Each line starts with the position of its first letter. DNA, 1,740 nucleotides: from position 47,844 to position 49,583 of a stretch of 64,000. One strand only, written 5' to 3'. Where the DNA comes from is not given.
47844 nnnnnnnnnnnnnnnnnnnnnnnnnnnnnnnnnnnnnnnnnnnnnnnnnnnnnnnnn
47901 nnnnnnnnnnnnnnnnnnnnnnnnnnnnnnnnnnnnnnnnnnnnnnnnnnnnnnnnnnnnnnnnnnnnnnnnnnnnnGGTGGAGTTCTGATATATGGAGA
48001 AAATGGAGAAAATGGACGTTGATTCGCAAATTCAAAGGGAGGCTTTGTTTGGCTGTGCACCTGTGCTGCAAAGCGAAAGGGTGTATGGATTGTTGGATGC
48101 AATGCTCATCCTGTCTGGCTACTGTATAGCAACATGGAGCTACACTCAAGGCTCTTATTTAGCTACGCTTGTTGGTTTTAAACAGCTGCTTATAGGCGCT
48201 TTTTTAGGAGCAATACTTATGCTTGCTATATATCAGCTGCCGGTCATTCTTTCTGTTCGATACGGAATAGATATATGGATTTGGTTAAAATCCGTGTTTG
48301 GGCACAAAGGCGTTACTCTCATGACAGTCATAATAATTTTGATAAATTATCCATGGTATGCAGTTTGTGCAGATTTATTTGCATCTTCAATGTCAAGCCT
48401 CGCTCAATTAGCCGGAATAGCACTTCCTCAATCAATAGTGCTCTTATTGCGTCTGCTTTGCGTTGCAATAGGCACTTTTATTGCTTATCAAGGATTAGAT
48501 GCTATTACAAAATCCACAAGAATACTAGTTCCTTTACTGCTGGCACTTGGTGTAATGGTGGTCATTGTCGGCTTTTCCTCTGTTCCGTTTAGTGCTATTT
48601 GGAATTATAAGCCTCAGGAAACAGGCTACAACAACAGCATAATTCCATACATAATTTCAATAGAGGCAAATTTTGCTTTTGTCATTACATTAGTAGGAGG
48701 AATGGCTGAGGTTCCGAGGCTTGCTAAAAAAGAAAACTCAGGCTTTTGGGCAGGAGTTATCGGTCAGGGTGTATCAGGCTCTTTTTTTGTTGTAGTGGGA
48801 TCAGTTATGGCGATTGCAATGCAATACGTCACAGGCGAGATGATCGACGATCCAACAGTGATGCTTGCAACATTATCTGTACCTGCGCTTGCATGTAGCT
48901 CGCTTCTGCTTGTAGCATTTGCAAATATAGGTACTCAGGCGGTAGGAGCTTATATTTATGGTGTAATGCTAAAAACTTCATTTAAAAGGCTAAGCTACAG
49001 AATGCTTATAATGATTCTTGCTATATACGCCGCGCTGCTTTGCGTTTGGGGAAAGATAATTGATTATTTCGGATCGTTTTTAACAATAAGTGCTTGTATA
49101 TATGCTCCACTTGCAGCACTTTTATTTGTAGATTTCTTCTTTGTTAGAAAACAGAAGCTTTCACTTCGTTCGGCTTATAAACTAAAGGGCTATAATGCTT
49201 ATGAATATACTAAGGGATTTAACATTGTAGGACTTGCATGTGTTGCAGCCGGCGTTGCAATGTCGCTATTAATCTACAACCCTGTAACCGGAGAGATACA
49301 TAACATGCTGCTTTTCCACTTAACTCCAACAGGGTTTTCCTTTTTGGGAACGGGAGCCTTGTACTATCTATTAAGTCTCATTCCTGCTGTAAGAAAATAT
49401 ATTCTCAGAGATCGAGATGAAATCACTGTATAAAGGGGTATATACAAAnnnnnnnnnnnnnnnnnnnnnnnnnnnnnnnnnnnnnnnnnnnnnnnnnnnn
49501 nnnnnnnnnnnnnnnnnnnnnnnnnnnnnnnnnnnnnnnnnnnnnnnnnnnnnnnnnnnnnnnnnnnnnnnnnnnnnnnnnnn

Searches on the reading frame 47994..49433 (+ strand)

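Call 8: search_protein_families(library=pfam, proteins=[window:47994-49433:+], max_evalue=0.001)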
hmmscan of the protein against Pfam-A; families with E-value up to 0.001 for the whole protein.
window:47994-49433:+ (479 aa): 1 family
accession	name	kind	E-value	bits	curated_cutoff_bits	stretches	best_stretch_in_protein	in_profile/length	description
PF02133.21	Transp_cyt_pur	-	8.9e-19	68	23.5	1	23-429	1-418/440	Permease for cytosine/purines, uracil, thiamine, allantoin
